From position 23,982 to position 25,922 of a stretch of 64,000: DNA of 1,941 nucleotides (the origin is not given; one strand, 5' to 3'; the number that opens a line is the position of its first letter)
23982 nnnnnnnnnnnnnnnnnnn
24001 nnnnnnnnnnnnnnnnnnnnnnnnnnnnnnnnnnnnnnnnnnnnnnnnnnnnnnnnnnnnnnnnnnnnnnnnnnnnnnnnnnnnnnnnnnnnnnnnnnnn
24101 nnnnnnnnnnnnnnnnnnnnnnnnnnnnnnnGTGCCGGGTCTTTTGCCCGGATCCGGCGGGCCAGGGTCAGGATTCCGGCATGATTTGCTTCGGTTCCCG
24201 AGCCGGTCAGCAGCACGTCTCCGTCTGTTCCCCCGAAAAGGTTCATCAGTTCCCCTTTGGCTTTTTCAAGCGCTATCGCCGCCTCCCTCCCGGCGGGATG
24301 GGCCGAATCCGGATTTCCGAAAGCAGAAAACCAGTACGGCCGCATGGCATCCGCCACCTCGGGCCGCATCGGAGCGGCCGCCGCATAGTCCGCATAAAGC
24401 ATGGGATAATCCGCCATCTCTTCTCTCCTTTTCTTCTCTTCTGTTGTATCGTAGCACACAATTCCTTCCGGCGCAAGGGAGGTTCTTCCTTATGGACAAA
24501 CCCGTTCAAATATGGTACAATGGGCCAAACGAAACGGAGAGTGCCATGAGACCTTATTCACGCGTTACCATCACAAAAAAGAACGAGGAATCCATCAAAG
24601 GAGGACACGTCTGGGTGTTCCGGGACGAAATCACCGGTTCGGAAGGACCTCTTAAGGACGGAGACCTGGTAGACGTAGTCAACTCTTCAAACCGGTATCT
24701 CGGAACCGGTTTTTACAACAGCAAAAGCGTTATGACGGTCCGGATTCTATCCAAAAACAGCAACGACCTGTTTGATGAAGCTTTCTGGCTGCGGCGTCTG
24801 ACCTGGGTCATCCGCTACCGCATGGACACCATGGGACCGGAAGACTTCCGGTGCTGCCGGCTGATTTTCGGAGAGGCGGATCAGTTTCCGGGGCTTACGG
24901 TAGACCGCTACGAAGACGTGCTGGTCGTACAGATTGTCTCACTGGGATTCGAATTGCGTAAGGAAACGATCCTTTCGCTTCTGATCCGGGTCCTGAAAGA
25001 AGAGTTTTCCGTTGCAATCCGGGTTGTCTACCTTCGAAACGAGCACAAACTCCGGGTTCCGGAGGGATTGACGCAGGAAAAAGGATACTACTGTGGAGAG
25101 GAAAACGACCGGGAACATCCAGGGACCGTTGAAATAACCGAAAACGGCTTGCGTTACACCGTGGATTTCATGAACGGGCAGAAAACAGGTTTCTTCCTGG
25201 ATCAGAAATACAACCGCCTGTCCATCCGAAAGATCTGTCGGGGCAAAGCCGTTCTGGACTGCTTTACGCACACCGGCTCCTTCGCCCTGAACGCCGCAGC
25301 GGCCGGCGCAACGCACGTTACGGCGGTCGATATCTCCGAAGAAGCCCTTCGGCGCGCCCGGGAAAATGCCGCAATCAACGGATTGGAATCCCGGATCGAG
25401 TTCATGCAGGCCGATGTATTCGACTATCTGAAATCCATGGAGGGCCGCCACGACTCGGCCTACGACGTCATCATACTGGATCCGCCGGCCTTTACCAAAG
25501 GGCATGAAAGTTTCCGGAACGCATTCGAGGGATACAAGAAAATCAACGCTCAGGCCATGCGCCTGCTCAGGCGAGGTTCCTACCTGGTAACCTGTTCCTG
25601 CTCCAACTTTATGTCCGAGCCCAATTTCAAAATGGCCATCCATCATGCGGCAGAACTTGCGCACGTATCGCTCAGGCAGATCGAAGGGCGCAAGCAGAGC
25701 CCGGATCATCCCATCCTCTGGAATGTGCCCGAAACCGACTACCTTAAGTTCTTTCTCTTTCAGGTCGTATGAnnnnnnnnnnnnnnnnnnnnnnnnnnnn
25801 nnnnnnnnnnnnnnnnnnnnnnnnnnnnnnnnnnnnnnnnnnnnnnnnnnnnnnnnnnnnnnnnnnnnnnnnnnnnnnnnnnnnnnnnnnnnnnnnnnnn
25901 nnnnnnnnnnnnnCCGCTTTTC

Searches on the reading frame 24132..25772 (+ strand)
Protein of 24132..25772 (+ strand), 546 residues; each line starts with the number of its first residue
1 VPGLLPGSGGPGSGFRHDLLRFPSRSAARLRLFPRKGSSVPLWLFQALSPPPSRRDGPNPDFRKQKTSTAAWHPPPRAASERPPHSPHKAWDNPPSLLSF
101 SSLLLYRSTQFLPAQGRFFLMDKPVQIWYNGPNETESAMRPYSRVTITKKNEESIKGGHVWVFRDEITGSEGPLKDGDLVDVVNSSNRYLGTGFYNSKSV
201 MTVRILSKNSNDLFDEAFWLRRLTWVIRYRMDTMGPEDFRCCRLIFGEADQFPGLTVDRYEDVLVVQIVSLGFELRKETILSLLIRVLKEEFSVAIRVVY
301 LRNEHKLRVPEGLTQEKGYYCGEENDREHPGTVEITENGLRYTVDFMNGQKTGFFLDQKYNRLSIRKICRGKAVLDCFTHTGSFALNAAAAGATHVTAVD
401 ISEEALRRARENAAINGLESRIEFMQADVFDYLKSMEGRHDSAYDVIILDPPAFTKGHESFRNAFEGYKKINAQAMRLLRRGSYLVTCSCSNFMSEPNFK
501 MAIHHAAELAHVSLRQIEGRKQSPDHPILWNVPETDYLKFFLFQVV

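Call 21: search_protein_families(library=pfam, proteins=[window:24132-25772:+], max_evalue=0.0001)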
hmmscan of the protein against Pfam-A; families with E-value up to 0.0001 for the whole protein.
window:24132-25772:+ (546 aa): 13 families
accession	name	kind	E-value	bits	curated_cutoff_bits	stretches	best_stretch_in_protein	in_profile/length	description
PF10672.15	Methyltrans_SAM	-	5.8e-28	98.4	27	1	330-499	83-247/286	S-adenosylmethionine-dependent methyltransferase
PF17785.7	PUA_3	-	9.8e-22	77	22.6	1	145-208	1-64/64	PUA-like domain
PF13847.12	Methyltransf_31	-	3.5e-16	59.6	27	1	371-495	4-114/145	Methyltransferase domain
PF03602.21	Cons_hypoth95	-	3.5e-10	40.3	24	1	367-457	38-126/182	Conserved hypothetical protein 95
PF13649.12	Methyltransf_25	-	4.5e-10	40.5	27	1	374-449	1-70/97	Methyltransferase domain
PF05175.20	MTS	-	7.6e-09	35.9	23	1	371-498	32-149/170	Methyltransferase small domain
PF02475.24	TRM5-TYW2_MTfase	-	5e-08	33.5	28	1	336-435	4-100/164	TRM5/TYW2 methyltransferase domain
PF06325.19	PrmA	-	3.5e-07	30.5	22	1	370-448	161-231/296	Ribosomal protein L11 methyltransferase (PrmA)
PF09445.16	Methyltransf_15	-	3.8e-07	30.3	22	1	373-453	3-81/165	RNA cap guanine-N2 methyltransferase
PF01170.24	UPF0020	-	2.7e-06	27.6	22.3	1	393-492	76-169/197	RMKL-like, methyltransferase domain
PF08241.18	Methyltransf_11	-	2.4e-05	25.3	21.2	1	381-433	7-54/95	Methyltransferase domain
PF01728.25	FtsJ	-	5.4e-05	23.6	24.1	1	368-464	19-112/181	FtsJ-like methyltransferase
PF13578.12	Methyltransf_24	-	7.9e-05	23.9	26.3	0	386-451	16-76/105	Methyltransferase domain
